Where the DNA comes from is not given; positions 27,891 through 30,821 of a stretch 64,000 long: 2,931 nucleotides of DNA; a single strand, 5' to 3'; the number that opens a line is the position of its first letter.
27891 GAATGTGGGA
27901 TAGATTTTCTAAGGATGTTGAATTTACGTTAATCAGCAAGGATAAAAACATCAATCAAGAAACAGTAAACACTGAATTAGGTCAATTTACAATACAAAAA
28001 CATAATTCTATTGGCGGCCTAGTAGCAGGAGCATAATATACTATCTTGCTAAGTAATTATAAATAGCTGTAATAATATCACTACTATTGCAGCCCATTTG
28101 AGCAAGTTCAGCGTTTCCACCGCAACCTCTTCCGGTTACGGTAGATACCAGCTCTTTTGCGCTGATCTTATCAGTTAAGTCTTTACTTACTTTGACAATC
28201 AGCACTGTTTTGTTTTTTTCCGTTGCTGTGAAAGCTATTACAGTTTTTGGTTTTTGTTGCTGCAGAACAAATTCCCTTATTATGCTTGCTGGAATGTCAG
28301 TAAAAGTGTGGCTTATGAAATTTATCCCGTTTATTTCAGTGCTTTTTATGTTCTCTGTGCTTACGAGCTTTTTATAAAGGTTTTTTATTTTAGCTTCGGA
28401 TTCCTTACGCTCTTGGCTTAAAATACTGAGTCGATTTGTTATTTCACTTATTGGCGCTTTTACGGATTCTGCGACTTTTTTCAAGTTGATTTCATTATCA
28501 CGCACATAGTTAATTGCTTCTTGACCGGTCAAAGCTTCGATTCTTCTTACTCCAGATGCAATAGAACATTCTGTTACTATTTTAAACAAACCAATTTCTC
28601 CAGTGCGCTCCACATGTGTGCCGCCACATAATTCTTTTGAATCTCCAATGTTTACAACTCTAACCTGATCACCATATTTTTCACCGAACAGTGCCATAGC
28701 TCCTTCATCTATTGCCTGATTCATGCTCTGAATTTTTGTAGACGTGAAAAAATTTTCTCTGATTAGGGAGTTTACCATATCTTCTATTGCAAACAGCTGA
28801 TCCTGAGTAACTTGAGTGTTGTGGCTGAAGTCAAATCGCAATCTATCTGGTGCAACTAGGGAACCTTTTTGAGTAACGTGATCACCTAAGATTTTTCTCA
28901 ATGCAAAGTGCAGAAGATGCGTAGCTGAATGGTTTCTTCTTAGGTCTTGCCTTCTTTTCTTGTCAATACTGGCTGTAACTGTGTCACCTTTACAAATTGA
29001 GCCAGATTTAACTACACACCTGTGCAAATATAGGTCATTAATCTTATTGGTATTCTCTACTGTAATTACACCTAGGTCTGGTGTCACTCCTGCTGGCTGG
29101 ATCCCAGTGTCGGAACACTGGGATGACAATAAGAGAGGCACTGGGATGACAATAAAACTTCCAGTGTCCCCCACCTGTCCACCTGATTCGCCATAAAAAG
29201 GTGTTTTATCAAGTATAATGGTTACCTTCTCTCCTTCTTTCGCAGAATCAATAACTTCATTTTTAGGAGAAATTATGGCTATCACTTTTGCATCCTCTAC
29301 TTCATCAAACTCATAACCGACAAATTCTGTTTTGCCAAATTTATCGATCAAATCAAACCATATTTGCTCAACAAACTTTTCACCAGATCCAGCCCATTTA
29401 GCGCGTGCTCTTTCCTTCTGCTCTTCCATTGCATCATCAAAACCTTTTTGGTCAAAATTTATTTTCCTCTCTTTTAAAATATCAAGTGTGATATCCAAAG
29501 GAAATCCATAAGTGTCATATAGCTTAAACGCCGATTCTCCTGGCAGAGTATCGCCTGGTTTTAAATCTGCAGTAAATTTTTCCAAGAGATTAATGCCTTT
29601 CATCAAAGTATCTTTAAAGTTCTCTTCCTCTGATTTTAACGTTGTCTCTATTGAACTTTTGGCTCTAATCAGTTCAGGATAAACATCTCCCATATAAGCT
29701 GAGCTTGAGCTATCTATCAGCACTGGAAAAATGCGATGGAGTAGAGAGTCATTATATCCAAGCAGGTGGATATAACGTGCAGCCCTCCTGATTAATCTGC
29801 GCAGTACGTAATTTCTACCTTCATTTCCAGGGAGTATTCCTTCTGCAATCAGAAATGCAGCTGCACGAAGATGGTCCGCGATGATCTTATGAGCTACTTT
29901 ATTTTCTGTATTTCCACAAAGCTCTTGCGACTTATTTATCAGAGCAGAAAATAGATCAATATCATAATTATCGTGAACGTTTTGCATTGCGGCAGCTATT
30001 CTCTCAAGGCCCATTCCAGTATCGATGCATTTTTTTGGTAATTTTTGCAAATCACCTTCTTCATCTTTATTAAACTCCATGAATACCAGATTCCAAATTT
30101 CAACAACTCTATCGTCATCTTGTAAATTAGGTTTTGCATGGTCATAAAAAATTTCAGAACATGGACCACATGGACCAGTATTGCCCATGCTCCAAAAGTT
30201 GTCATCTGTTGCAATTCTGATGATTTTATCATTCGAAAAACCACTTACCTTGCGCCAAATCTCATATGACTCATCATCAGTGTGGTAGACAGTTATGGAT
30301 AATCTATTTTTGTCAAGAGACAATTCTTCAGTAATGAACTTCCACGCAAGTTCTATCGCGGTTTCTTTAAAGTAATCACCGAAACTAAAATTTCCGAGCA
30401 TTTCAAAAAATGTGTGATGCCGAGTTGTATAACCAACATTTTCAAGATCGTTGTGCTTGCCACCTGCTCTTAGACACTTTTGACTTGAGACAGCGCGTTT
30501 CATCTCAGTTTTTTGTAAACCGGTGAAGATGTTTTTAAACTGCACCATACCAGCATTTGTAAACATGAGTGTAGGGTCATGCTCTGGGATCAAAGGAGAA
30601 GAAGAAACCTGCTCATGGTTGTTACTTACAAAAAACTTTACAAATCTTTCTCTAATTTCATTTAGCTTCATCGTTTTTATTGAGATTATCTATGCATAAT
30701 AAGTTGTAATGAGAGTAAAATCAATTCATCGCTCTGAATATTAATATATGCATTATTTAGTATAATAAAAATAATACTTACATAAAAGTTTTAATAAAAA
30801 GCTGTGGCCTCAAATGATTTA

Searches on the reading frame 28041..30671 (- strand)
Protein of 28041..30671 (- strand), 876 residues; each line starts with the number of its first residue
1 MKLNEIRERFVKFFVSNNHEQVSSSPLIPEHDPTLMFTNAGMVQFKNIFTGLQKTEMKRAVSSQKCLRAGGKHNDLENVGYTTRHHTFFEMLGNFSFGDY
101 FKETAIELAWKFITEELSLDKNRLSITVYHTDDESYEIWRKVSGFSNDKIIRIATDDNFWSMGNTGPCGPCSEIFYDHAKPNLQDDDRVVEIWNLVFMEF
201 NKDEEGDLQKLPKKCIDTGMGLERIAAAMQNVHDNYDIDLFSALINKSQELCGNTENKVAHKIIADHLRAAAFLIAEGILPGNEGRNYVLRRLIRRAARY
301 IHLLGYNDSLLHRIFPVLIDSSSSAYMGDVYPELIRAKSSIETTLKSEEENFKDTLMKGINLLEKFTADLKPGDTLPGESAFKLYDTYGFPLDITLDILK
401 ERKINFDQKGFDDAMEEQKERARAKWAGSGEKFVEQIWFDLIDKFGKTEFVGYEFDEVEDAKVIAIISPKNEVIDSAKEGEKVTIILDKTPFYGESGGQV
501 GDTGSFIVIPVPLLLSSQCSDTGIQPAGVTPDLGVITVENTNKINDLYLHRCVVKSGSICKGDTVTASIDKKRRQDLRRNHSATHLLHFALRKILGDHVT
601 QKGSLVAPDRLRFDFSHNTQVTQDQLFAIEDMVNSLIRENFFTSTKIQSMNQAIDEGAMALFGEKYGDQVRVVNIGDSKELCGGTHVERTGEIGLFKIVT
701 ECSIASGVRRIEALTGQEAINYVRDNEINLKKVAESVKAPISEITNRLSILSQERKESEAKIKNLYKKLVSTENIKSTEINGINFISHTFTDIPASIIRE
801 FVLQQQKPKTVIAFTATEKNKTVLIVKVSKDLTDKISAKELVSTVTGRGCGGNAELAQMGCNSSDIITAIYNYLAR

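Call 79: search_protein_families(library=pfam, proteins=[window:28041-30671:-], max_evalue=0.0001)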
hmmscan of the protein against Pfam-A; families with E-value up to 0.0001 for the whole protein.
window:28041-30671:- (876 aa): 3 families
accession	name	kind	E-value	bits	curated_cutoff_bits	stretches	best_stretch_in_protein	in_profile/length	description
PF01411.24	tRNA-synt_2c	-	3.4e-200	666.7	30.3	1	5-573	1-552/552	tRNA synthetases class II (A)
PF07973.19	tRNA_SAD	-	7.8e-18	64.6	24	1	670-712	1-44/44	Threonyl and Alanyl tRNA synthetase second additional domain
PF02272.25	DHHA1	-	2.2e-05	25.3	25.9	1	803-863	25-85/102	DHHA1 domain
